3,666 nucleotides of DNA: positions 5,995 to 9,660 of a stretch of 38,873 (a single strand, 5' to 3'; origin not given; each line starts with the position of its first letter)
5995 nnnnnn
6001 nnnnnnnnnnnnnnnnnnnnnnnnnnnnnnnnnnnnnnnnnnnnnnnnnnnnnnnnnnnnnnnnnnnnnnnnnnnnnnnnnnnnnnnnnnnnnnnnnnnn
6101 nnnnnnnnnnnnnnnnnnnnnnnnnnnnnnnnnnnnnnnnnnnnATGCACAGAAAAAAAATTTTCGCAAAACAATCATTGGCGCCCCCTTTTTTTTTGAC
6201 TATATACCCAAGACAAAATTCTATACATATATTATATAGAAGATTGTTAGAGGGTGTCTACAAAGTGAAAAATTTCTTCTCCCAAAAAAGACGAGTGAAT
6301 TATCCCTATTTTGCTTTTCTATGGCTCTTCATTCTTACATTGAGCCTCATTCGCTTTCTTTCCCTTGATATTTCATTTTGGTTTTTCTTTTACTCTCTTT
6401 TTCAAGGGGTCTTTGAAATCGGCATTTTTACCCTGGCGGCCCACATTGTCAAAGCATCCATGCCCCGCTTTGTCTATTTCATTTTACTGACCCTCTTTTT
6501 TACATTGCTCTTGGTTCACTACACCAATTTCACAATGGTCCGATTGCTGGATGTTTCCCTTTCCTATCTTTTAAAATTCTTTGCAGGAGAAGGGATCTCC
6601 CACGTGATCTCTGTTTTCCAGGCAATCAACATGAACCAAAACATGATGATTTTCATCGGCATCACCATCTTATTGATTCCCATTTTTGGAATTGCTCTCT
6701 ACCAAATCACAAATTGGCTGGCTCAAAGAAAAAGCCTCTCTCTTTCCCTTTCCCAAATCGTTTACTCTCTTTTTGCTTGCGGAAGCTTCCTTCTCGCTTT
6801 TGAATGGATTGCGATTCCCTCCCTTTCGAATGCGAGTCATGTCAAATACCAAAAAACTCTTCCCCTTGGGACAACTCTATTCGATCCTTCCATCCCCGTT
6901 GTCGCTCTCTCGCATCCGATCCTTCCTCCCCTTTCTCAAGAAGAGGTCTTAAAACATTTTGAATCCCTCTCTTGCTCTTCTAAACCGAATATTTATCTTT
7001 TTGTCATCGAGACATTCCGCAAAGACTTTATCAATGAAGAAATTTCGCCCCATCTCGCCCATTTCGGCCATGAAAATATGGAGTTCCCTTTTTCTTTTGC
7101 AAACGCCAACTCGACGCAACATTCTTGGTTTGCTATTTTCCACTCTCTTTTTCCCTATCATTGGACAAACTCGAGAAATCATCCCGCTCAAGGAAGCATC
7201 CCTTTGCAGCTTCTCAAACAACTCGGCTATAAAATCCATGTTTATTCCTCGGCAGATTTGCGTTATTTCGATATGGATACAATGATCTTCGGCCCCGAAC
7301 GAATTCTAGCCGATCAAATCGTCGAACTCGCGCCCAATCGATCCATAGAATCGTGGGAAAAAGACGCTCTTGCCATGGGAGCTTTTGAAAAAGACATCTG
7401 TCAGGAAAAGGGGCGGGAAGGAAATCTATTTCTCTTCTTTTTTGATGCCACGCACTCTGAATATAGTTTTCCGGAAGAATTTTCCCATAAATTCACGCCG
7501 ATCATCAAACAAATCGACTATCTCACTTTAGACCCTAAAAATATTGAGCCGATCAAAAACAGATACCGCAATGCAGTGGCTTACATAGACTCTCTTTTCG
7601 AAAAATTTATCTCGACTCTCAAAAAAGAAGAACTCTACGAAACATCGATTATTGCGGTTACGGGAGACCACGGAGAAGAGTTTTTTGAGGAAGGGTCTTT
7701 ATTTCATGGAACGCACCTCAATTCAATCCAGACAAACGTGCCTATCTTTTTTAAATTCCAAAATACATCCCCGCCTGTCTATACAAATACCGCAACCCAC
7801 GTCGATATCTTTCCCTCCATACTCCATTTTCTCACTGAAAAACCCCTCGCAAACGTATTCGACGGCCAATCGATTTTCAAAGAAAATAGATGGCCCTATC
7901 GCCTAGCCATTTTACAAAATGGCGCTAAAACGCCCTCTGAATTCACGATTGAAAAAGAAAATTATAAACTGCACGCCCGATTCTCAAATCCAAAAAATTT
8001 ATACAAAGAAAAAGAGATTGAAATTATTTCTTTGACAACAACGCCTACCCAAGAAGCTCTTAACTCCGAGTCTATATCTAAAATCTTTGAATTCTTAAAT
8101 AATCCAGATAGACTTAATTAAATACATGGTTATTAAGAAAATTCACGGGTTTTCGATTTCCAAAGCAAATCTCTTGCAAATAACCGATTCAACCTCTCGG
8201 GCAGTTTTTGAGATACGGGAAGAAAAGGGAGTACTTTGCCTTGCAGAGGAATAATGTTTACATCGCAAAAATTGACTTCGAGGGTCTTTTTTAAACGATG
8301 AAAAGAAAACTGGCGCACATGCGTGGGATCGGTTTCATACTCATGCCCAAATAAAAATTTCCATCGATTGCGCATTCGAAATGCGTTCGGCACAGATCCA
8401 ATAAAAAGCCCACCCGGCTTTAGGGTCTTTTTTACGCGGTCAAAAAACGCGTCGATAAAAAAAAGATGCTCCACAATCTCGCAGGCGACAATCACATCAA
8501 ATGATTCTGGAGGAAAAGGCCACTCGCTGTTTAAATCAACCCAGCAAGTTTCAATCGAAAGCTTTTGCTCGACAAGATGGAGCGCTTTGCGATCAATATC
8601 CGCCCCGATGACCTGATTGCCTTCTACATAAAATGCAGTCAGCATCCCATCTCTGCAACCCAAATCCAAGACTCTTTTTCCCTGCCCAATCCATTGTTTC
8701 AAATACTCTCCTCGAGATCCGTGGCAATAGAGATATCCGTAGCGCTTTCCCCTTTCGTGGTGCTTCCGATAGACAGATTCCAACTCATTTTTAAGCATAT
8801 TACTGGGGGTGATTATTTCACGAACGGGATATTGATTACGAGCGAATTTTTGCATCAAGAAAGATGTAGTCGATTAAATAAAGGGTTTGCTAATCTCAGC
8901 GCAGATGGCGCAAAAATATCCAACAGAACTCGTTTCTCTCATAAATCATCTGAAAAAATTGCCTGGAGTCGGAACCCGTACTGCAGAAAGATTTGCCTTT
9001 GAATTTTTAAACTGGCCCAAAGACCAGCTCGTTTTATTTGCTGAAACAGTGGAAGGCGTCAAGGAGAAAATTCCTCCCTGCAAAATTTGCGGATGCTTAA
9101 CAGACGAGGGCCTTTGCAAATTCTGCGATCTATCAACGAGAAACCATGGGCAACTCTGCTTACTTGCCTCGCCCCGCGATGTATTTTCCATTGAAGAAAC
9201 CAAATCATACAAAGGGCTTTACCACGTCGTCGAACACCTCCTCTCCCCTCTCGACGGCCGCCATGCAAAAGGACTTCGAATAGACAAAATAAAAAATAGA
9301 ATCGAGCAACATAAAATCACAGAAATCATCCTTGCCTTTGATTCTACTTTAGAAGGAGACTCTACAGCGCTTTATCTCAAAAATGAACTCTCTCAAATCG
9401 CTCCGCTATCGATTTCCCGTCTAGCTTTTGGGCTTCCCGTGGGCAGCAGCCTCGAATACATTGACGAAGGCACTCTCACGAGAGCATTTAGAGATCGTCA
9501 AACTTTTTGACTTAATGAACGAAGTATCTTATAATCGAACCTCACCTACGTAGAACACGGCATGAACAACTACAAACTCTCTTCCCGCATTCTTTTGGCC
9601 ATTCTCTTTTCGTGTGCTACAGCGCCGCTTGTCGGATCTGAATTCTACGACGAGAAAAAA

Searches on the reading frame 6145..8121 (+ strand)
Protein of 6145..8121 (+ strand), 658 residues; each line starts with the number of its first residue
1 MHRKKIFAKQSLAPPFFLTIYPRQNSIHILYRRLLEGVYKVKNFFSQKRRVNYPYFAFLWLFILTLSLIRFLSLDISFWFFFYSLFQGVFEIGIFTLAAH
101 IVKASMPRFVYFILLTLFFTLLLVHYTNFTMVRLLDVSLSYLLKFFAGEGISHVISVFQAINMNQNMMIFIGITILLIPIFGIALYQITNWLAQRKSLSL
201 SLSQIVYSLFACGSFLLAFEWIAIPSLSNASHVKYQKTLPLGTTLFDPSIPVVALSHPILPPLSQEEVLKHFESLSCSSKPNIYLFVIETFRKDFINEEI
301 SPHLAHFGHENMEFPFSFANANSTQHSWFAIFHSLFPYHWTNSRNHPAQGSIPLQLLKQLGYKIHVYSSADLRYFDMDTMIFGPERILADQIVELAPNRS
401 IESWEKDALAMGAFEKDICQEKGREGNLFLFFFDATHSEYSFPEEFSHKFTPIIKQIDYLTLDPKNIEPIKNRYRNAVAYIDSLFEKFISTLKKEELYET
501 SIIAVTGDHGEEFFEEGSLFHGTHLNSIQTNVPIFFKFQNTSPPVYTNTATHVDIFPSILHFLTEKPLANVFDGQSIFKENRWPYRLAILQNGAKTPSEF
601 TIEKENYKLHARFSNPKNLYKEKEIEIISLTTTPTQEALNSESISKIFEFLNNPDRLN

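Call 79: search_protein_families(library=pfam, proteins=[window:6145-8121:+], max_evalue=0.00001)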
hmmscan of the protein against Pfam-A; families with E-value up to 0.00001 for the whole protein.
window:6145-8121:+ (658 aa): 1 family
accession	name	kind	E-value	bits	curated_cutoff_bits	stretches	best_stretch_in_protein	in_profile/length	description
PF00884.28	Sulfatase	-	9.9e-24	84.6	25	1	281-561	1-297/301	Sulfatase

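Call 81: search_protein_families(library=ncbifam, proteins=[window:6145-8121:+], max_evalue=0.0001)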
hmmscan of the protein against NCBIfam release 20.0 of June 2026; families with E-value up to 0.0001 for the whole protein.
window:6145-8121:+ (658 aa): 7 families
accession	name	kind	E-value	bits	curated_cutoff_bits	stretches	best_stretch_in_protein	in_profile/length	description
TIGR03417.1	chol_sulfatase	equivalog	3.3e-10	39.4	433.45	1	460-636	241-425/500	choline-sulfatase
NF028537.1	P_eth_NH2_trans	domain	1.3e-09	37.1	500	1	442-563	385-512/527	phosphoethanolamine--lipid A transferase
NF038282.1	LapC_YejM_PbgA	exception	4.4e-08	31.9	825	1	468-584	408-523/584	LPS biosynthesis-modulating metalloenzyme YejM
NF010322.0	PRK13759.1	equivalog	2.1e-07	29.8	481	1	461-579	257-378/486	arylsulfatase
NF053595.1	LptchSynLtaSGpos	equivalog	4.8e-07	28.7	970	1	468-582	424-545/626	lipoteichoic acid synthase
NF008619.0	PRK11598.1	equivalog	2.8e-06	26.1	660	1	443-536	394-486/546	phosphoethanolamine transferase EptA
NF012159.0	polymyxin_MCR2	exception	2.2e-05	23.4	1200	1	444-562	403-522/538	MCR-2 family phosphoethanolamine--lipid A transferase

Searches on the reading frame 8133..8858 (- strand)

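Call 72: search_protein_families(library=pfam, proteins=[window:8133-8858:-], max_evalue=0.00001)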
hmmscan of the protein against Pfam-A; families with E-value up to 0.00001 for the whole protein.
window:8133-8858:- (241 aa): 8 families
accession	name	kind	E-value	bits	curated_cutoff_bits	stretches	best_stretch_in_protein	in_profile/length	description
PF13489.12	Methyltransf_23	-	2e-15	57.4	27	1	53-193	16-154/164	Methyltransferase domain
PF08241.18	Methyltransf_11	-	2.6e-13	50.8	21.2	1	64-153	1-94/95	Methyltransferase domain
PF13649.12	Methyltransf_25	-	4.1e-12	47.1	27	1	63-150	1-97/97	Methyltransferase domain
PF08242.18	Methyltransf_12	-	6.1e-12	46.6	30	1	64-152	1-98/98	Methyltransferase domain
PF13847.12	Methyltransf_31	-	3e-09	37.1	27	1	59-158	3-113/145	Methyltransferase domain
PF07021.18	MetW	-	1.2e-07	32.1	21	1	52-177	6-131/193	Methionine biosynthesis protein MetW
PF06325.19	PrmA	-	1.1e-06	28.8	22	1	52-155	154-259/296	Ribosomal protein L11 methyltransferase (PrmA)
PF02353.26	CMAS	-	8e-06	25.8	27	0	57-153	60-163/273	Mycolic acid cyclopropane synthetase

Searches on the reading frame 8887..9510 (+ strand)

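Call 72: search_protein_families(library=pfam, proteins=[window:8887-9510:+], max_evalue=0.00001)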
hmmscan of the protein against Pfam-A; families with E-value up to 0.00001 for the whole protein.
window:8887-9510:+ (207 aa): 4 families
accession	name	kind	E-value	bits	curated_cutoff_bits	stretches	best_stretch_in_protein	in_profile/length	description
PF13662.12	Toprim_4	-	1.5e-19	70.4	25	1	89-180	2-85/85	Toprim domain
PF21175.2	RecR_C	-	2.2e-11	43.4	22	1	182-205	1-24/24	RecR, C-terminal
PF01751.28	Toprim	-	6.7e-10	39.4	23.1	1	89-174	1-86/96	Toprim domain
PF21176.3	RecR_HhH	-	2.3e-09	37.3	27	1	17-54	3-40/45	RecR, helix-hairpin-helix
